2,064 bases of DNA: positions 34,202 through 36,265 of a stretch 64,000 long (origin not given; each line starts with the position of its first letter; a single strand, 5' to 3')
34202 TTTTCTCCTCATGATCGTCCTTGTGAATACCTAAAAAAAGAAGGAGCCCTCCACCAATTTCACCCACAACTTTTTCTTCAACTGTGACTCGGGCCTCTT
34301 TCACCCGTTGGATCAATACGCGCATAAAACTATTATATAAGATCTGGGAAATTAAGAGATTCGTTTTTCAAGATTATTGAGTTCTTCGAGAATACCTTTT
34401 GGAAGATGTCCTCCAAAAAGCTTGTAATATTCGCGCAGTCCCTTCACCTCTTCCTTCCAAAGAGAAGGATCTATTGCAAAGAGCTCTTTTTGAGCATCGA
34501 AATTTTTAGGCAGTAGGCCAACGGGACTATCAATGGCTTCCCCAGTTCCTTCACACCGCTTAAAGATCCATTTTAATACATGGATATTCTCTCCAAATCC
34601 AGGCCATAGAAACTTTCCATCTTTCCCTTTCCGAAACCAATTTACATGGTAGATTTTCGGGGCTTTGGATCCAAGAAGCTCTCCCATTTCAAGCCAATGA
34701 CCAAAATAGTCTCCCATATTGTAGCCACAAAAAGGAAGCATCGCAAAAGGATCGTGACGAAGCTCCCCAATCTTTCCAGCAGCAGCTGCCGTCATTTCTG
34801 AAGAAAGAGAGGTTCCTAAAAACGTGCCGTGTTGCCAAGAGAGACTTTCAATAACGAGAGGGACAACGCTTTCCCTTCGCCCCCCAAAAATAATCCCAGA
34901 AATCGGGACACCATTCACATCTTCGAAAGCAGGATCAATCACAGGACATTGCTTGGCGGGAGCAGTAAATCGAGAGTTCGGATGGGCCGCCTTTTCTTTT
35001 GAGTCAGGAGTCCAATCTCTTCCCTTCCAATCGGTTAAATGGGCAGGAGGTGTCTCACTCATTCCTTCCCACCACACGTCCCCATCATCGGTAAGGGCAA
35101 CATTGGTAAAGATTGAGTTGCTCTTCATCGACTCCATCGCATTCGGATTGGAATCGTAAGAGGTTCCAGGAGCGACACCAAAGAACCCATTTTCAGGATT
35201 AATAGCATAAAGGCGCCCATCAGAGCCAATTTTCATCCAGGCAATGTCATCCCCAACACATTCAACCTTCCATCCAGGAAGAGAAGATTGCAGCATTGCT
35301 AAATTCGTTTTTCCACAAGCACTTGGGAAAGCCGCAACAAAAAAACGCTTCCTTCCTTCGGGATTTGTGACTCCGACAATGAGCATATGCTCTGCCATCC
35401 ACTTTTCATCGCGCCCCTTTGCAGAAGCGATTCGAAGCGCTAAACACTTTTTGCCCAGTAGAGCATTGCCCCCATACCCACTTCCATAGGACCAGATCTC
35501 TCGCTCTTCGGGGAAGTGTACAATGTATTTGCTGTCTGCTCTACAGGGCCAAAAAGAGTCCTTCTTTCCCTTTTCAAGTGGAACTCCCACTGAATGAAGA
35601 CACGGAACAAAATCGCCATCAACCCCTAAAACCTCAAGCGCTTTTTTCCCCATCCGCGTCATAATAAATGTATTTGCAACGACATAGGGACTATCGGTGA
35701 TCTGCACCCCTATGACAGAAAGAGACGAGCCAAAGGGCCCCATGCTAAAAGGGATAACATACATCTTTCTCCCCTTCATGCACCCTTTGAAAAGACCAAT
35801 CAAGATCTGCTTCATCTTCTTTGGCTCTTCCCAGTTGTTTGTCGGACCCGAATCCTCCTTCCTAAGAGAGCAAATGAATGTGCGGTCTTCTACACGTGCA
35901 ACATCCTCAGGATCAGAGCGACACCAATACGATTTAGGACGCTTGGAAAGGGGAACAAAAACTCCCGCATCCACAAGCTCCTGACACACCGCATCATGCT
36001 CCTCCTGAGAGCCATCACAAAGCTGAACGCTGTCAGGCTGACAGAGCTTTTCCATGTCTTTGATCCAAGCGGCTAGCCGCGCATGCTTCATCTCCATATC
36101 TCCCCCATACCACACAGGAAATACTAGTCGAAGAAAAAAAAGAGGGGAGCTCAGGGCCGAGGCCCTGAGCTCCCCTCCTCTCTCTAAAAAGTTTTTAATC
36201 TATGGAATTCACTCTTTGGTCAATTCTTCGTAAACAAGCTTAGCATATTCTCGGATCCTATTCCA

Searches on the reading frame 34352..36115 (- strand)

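Call 8: search_protein_families(library=pfam, proteins=[window:34352-36115:-], max_evalue=0.001)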
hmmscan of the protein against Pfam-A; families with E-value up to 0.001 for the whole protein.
window:34352-36115:- (587 aa): 2 families
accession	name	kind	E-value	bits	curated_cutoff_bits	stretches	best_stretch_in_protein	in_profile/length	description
PF00821.23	PEPCK_GTP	-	1.6e-164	547.4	23.8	1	239-585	1-357/357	Phosphoenolpyruvate carboxykinase C-terminal P-loop domain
PF17297.7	PEPCK_N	-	2.8e-99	331.6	23.8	1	17-235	2-218/218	Phosphoenolpyruvate carboxykinase N-terminal domain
